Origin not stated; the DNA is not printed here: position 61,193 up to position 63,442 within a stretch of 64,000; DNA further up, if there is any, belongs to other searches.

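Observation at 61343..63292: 649-aa protein made of an apparently active metallophosphoesterase half plus a degenerate duplicate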

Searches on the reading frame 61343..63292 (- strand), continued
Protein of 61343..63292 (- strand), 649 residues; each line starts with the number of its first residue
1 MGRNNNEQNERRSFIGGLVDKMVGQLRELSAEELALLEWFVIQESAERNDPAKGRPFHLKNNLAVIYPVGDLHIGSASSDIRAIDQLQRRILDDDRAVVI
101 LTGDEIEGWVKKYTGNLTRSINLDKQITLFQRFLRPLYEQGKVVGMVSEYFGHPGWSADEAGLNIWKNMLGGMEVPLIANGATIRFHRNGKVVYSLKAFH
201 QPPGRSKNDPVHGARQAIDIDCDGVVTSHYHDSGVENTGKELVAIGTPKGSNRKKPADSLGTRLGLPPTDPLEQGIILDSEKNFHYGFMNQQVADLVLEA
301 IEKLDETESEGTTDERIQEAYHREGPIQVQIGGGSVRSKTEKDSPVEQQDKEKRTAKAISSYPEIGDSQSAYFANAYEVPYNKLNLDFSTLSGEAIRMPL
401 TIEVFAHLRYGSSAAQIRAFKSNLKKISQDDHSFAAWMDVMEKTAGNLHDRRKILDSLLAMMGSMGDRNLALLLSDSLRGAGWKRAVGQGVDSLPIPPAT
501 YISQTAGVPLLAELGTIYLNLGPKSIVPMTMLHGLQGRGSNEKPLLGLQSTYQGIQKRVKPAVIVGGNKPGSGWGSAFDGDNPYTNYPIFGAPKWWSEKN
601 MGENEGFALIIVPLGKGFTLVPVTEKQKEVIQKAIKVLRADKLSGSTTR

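Call 38: search_protein_families(library=pfam, proteins=[L003:4969-6153:+, L003:3801-4949:+, L007:10088-12235:+, L004:10308-11066:-, L013:11692-12495:-, L007:5453-6523:+, L001:6037-6450:+, L009:11815-13209:-, L017:3819-4574:+, L006:2629-3219:-], max_evalue=0.001)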
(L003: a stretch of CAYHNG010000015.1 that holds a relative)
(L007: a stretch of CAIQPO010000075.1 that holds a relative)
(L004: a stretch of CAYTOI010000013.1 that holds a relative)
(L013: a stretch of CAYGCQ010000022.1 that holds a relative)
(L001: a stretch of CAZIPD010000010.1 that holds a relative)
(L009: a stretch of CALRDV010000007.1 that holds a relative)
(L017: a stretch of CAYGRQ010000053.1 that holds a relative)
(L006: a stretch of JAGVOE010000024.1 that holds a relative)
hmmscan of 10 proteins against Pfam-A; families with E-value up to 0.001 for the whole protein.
L003:4969-6153:+ (394 aa): 1 family
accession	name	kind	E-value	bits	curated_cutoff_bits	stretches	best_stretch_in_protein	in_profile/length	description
PF01207.24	Dus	-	8.6e-46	156.9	20.4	2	18-143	2-121/311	Dihydrouridine synthase (Dus)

L003:3801-4949:+ (382 aa): 3 families
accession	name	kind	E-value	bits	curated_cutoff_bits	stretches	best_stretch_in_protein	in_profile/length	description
PF20408.4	Abhydrolase_11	-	9.2e-14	52.1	27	1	18-179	6-169/193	Alpha/beta hydrolase domain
PF03412.21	Peptidase_C39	-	2.6e-05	24.5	22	1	219-362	4-121/133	Peptidase C39 family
PF12695.13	Abhydrolase_5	-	4.8e-05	23.7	27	1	80-176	49-141/164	Alpha/beta hydrolase family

L007:10088-12235:+ (715 aa): 8 families
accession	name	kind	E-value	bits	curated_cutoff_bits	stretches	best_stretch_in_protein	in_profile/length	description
PF02518.31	HATPase_c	-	5.8e-27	94.8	26.4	1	593-703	2-110/111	Histidine kinase-, DNA gyrase B-, and HSP90-like ATPase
PF03924.19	CHASE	-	5.2e-19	69.2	25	1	87-273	2-181/189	CHASE domain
PF13426.13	PAS_9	-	2.3e-18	66.8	27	1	369-470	2-102/103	PAS domain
PF00989.32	PAS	-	1.1e-14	54.9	22.6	1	360-469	3-113/113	PAS fold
PF00512.31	HisKA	-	1.6e-14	54.1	26.9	1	478-546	1-66/66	His Kinase A (phospho-acceptor) domain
PF08447.18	PAS_3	-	1.1e-09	38.9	25.6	1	380-465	1-88/89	PAS fold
PF08448.16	PAS_4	-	9.9e-09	35.8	23.1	1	365-472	2-108/110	PAS fold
PF13188.13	PAS_8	-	6.3e-05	23.2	21.8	1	358-399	1-43/65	PAS domain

L004:10308-11066:- (252 aa): 2 families
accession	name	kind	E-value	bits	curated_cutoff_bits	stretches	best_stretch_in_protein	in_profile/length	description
PF00753.33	Lactamase_B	-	1.6e-24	87.4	22.7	1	9-157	2-141/196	Metallo-beta-lactamase superfamily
PF12706.13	Lactamase_B_2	-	0.0002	21.4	27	1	49-77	31-61/200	Beta-lactamase superfamily domain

L013:11692-12495:- (267 aa): 0 families

L007:5453-6523:+ (356 aa): 1 family
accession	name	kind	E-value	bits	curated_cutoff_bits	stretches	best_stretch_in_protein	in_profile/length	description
PF00565.23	SNase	-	6.8e-08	33.4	21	1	66-189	2-96/107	Staphylococcal nuclease homologue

L001:6037-6450:+ (137 aa): 1 family
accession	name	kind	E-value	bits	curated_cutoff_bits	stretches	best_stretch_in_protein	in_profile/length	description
PF00072.30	Response_reg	-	2.1e-12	47.6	30.2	1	20-117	2-99/111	Response regulator receiver domain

L009:11815-13209:- (464 aa): 0 families

L017:3819-4574:+ (251 aa): 1 family
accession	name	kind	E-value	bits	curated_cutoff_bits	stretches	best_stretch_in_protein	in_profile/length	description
PF04402.19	SIMPL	-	7.7e-39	134.5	25.2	1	48-248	1-205/205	Protein of unknown function (DUF541)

L006:2629-3219:- (196 aa): 0 families

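Call 40: search_protein_families(library=pfam, proteins=[L008:5924-6730:+, L008:6821-7687:+, L008:9900-10244:+, L008:10497-11261:+, L015:106-597:+, L015:584-1222:+, L018:2365-2805:+, L018:2781-3317:+, L018:5849-6769:+, L004:6886-8421:+], max_evalue=0.001)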
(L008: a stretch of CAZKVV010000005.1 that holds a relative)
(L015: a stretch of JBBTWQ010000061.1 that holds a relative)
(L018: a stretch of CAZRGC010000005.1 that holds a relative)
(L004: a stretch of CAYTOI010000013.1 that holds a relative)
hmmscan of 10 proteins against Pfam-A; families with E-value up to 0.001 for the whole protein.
L008:5924-6730:+ (268 aa): 0 families

L008:6821-7687:+ (288 aa): 2 families
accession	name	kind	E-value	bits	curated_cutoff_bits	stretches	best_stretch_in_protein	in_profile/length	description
PF12705.13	PDDEXK_1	-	3.5e-23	83.2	22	1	11-249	2-240/247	PD-(D/E)XK nuclease superfamily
PF01930.23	Cas_Cas4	-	0.00075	20.1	22.7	0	145-241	54-150/160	Domain of unknown function DUF83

L008:9900-10244:+ (114 aa): 0 families

L008:10497-11261:+ (254 aa): 1 family
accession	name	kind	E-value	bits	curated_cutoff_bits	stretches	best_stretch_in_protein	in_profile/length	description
PF00285.26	Citrate_synt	-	1.9e-41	142.8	27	1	34-233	148-350/357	Citrate synthase, C-terminal domain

L015:106-597:+ (163 aa): 0 families

L015:584-1222:+ (212 aa): 0 families

L018:2365-2805:+ (146 aa): 1 family
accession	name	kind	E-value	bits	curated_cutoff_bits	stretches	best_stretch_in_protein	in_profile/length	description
PF00293.34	NUDIX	-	8e-08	32.8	21.1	1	13-117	7-118/134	NUDIX domain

L018:2781-3317:+ (178 aa): 1 family
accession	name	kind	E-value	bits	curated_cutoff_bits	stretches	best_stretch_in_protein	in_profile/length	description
PF00293.34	NUDIX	-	8.2e-14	52.2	21.1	1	64-157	26-123/134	NUDIX domain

L018:5849-6769:+ (306 aa): 1 family
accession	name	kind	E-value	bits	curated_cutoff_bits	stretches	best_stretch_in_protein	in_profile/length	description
PF03741.22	TerC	-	4.3e-52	176.9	27.8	1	70-272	2-176/178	Integral membrane protein TerC family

L004:6886-8421:+ (511 aa): 8 families
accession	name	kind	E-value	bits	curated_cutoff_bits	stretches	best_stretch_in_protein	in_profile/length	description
PF13414.12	TPR_11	-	1.3e-10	41.3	26.8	1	438-472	8-42/42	TPR repeat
PF13431.12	TPR_17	-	1.3e-06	28.6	24.4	0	377-398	3-24/34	Tetratricopeptide repeat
PF14559.12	TPR_19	-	1.1e-05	26.1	25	0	437-488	4-55/68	Tetratricopeptide repeat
PF13181.12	TPR_8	-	2.9e-05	24.3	25.7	0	458-489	1-32/34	Tetratricopeptide repeat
PF07719.23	TPR_2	-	3.5e-05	24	27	0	428-454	5-31/34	Tetratricopeptide repeat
PF00515.34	TPR_1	-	0.00017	21.7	27.8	0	433-454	10-31/34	Tetratricopeptide repeat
PF06790.16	UPF0259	-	0.0005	20.4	31.4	1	7-215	4-211/248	Uncharacterised protein family (UPF0259)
PF10110.14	GPDPase_memb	-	0.00095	18.4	29.6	0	149-290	170-314/321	Membrane domain of glycerophosphoryl diester phosphodiesterase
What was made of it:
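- Neighbours in other lineages include NUDIX (L018) (call 40).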

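Call 41: predict_structure(alignment_id=A1)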
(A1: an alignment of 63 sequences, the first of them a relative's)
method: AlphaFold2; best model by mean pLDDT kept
length: 649 residues; sequences in the alignment: 63
mean_pLDDT: 90.1   pTM: 0.88
mean pLDDT of the five models: 90.1, 89.2, 89.2, 89.2, 88.8
residues with pLDDT >= 90: 507; 70-90: 73; 50-70: 60; < 50: 9
segments of 3 or more residues with pLDDT < 50: 1-4, 647-649
pLDDT, mean of each block of 10 residues (from residue 1): 52 63 67 78 69 80 98 96 97 98 95 72 95 98 96 93 94 95 95 97 95 95 96 96 98 94 95 98 96 97 97 96 95 89 69 79 67 72 97 95 96 93 94 96 96 97 96 96 91 92 96 97 95 95 95 90 96 96 96 85 74 91 93 97 69
secondary structure, 60 per line:
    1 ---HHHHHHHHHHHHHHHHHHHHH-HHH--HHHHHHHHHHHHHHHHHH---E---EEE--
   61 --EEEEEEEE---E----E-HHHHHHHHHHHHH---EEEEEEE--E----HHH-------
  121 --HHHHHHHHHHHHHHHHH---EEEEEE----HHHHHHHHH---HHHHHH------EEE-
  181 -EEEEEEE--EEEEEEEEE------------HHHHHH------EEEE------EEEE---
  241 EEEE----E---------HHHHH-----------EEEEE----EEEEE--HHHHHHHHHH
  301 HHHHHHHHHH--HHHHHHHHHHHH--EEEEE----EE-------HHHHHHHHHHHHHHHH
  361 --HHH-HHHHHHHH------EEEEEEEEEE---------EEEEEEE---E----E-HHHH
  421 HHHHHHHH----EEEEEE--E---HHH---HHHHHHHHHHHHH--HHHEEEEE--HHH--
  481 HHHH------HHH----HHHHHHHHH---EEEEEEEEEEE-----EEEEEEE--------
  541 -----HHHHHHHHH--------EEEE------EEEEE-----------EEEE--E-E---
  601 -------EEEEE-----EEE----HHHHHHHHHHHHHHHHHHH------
elements in order: H4-24 H31-48 E56-58 E63-70 H81-93 E97-103 H123-139 E143-148 H153-161 H165-170 E177-179 E182-188 E191-199 H212-217 E224-227 E234-237 E241-244 H259-263 E275-279 E284-288 H291-310 H313-324 E327-331 H345-360 H367-374 E381-390 E400-406 H417-428 E433-438 H451-463 E469-473 H481-484 H498-506 E510-520 E526-532 H546-554 E563-566 E573-577 E589-592 E608-612 E618-620 H625-643
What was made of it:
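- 61343..63292 (-): Whole ORF, 649 aa: tandem MPE plus pseudo-MPE protein. AF2 model with pLDDT 90.1 and pTM 0.88 (call 41).
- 63128..63292 (-): N-terminal helical extension, residues 1-55, poorly conserved. AF2 helices 4-24 and 31-48 with pLDDT 52-80 (call 41).
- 61364..62116 (-): C-terminal degenerate MPE (pseudo-MPE) domain, residues 393-643. The order of secondary-structure elements mirrors the N-domain (call 41).
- On MPE fold, degenerate (pseudo-enzyme): C-terminal domain: The order of secondary-structure elements matches (call 41).
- On PolD DP1: Residues 1-55 are helical with no OB fold (call 41).
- The secondary-structure elements of 63-310 correspond one to one with those of 400-643 (call 41). 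Matching order of secondary-structure elements in a high-confidence model (call 41).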

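Call 44: fold_search(model_id=the predicted structure, library=pdb)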
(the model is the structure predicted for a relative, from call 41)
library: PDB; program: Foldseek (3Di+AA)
matches with E <= 10: 934; with E <= 0.001: 15
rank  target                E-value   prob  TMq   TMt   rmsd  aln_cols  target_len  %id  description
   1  8ppt_A                1.2e-06  1.00  0.25  0.34   6.5       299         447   13  Pyrococcus abyssi DNA polymerase D (PolD) in its editing mode bound to a primer/template substrate containing a mismat (released 2023-12-20)
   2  5ihe_A                6.7e-06  1.00  0.24  0.34   5.5       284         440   16  D-family DNA polymerase - DP1 subunit (3'-5' proof-reading exonuclease) (released 2016-08-31)
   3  6t8h_A                7.1e-06  1.00  0.23  0.34   6.7       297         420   14  Cryo-EM structure of the DNA-bound PolD-PCNA processive complex from P. abyssi (released 2020-03-04)
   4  6hmf_A                9.4e-06  1.00  0.24  0.34   5.7       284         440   15  D-family DNA polymerase - DP1 subunit (3'-5' proof-reading exonuclease) H451 proof-reading deficient variant (released 2019-01-30)
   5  6hmf_B                1.3e-05  1.00  0.23  0.32   6.6       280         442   16  D-family DNA polymerase - DP1 subunit (3'-5' proof-reading exonuclease) H451 proof-reading deficient variant (released 2019-01-30)
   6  6knb_A                2.1e-05  1.00  0.26  0.35   5.3       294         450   14  PolD-PCNA-DNA (form A) (released 2020-08-05)
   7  9f2a_A                2.1e-05  1.00  0.24  0.33   6.4       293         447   15  Pyrococcus abyssi PolD in complex with Rpa2 winged-helix domain class 2 (composite map) (released 2024-12-04)
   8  6hms_A                2.5e-05  1.00  0.25  0.38   5.8       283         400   16  Cryo-EM map of DNA polymerase D from Pyrococcus abyssi in complex with DNA (released 2019-01-30)
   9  5ihe_B                3.2e-05  1.00  0.23  0.33   6.5       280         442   16  D-family DNA polymerase - DP1 subunit (3'-5' proof-reading exonuclease) (released 2016-08-31)
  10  9f29_A                4.5e-05  1.00  0.25  0.35   5.7       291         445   15  Pyrococcus abyssi PolD in complex with Rpa2 winged-helix domain class 1 (composite map) (released 2024-12-04)
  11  6tny_B                4.5e-05  1.00  0.24  0.35  14.6       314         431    8  Processive human polymerase delta holoenzyme (released 2019-12-18)
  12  3e0j_A                2.0e-04  1.00  0.24  0.36   7.5       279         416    9  X-ray structure of the complex of regulatory subunits of human DNA polymerase delta (released 2008-12-16)
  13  3e0j_C                2.3e-04  1.00  0.24  0.36   7.4       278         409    9  X-ray structure of the complex of regulatory subunits of human DNA polymerase delta (released 2008-12-16)
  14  9ekb_B                6.8e-04  1.00  0.22  0.31  15.2       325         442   10  Cryo-EM structure of apo-form human DNA polymerase delta (released 2025-02-05)
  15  6ph9                  8.1e-04  1.00  0.21  0.49  10.6       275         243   12  Crystal Structure of the Klebsiella pneumoniae LpxH-lipid X complex (released 2020-02-12)
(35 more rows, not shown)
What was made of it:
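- On Calcineurin-like metallophosphoesterase (MPE) superfamily: N-terminal domain: For the AF2 model (pLDDT 90, call 41), every Foldseek PDB match with E <= 0.001 is an MPE-fold protein by its description (call 44).
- Every Foldseek PDB match with E <= 0.001 is an MPE-fold protein by its description: DP1 at 1e-6, then Pol delta B subunit and LpxH; Vps29, Rv0805 and SbcD follow at weaker E-values (call 44). Foldseek also matches small-molecule MPEs: LpxH, Rv0805 and YmdB (call 44).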

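Call 49: fold_search(model_id=the predicted structure, library=viral)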
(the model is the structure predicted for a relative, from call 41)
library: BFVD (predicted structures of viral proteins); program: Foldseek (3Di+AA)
matches with E <= 10: 329; with E <= 0.001: 40
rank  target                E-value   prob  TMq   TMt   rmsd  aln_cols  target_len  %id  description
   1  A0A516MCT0            5.4e-16  1.00  0.35  0.54   3.7       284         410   20  (no name in the UniProt tables at hand)
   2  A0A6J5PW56            9.9e-12  1.00  0.28  0.56   6.1       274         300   17  Calcineurin-like phosphoesterase domain, ApaH type [uncultured Caudovirales phage]
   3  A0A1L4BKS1            2.6e-11  1.00  0.32  0.72   4.6       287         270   16  (no name in the UniProt tables at hand)
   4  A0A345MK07            1.6e-09  1.00  0.26  0.36  13.8       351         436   16  Putative metallophosphatase [Bacillus phage BSP38]
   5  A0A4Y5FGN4            6.0e-09  1.00  0.27  0.39  13.8       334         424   15  DNA polymerase [Lactobacillus phage 3-521]
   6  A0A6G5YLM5            1.3e-08  1.00  0.27  0.39  14.9       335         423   17  (no name in the UniProt tables at hand)
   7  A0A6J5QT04            1.5e-08  1.00  0.23  0.60   5.5       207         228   17  Calcineurin-like phosphoesterase domain, ApaH type (Fragment) [uncultured Caudovirales phage]
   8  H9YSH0                4.1e-08  1.00  0.30  0.64   4.5       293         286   13  (no name in the UniProt tables at hand)
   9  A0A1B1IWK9            8.6e-08  1.00  0.28  0.57   4.7       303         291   15  (no name in the UniProt tables at hand)
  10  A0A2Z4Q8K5            1.1e-07  1.00  0.24  0.36  11.5       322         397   14  (no name in the UniProt tables at hand)
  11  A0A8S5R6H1            1.4e-07  1.00  0.25  0.33  14.0       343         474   15  DNA polymerase II small subunit [Ackermannviridae sp. ctaCq7]
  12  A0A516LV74            1.8e-07  1.00  0.29  0.50  10.9       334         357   16  (no name in the UniProt tables at hand)
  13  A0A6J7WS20            2.3e-07  1.00  0.36  0.44  12.1       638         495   11  Uncharacterized protein [uncultured Caudovirales phage]
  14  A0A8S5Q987            5.5e-07  1.00  0.26  0.40   7.8       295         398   16  DNA polymerase II small subunit [Siphoviridae sp. ctfR912]
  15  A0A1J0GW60            1.4e-06  1.00  0.26  0.39   5.9       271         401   12  Metallo-dependent phosphatase domain protein [Streptomyces phage BRock]
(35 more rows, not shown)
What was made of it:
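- The BFVD top hits that carry a name are phage MPEs (the best hit itself is unnamed), best E = 5e-16 (call 49).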

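Call 51: find_related_loci(query=A2, collection=viral_contigs, flank=8000)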
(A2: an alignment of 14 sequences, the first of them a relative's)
Query A2 (649 aa) in viral_contigs; peptide patterns used: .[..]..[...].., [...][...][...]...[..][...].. (x = any residue, [..] = any of these).
136 stretches matched a pattern, but none encodes a relative of the query by tblastn (E <= 1e-3).

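Call 52: search_protein_families(library=pfam, proteins=[P0002, P0003, P0004, P0006, P0008, P0010, P0021, P0036, P0040, P0045], max_evalue=1)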
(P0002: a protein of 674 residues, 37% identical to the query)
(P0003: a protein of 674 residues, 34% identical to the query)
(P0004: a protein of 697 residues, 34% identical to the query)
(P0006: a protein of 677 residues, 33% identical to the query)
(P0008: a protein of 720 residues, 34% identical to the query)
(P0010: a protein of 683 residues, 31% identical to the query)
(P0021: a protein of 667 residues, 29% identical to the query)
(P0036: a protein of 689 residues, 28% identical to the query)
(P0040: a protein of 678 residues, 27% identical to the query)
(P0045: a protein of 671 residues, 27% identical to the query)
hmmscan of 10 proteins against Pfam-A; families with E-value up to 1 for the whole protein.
P0002 (674 aa): 2 families
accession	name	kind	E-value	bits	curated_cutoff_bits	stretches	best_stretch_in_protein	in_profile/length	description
PF00149.33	Metallophos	-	0.26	12.1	21.5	0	64-132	5-59/191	Calcineurin-like phosphoesterase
PF19955.5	EAD1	-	0.33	11.9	24.2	0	311-343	53-87/90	Effector-associated domain 1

P0003 (674 aa): 1 family
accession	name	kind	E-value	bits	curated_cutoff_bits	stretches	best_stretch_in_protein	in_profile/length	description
PF12850.12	Metallophos_2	-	0.035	14.5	27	0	213-266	96-143/154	Calcineurin-like phosphoesterase superfamily domain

P0004 (697 aa): 0 families

P0006 (677 aa): 0 families

P0008 (720 aa): 2 families
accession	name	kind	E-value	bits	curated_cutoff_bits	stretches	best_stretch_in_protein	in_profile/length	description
PF00149.33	Metallophos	-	8.7e-06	26.7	21.5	1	77-244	6-190/191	Calcineurin-like phosphoesterase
PF12850.12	Metallophos_2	-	0.065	13.7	27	1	204-276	81-138/154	Calcineurin-like phosphoesterase superfamily domain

P0010 (683 aa): 1 family
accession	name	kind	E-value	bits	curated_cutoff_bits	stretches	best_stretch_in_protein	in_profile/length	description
PF21666.2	DUF4246_N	-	0.094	13.4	27.4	1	632-681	2-54/75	Domain of unknown function DUF4246, N-terminal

P0021 (667 aa): 0 families

P0036 (689 aa): 0 families

P0040 (678 aa): 2 families
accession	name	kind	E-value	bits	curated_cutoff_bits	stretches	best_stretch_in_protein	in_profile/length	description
PF00149.33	Metallophos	-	0.00027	21.9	21.5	1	61-242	2-190/191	Calcineurin-like phosphoesterase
PF12850.12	Metallophos_2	-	0.0064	16.9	27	0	199-246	82-122/154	Calcineurin-like phosphoesterase superfamily domain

P0045 (671 aa): 0 families
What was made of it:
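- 61364..62116 (-): No Pfam hit in any of the 10 family members scanned individually (call 52).
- On Calcineurin-like metallophosphoesterase (MPE) superfamily: N-terminal domain: P0008 (26.7 bits) and P0040 (21.9 bits) pass the 21.5-bit cut-off on their N-halves (call 52).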
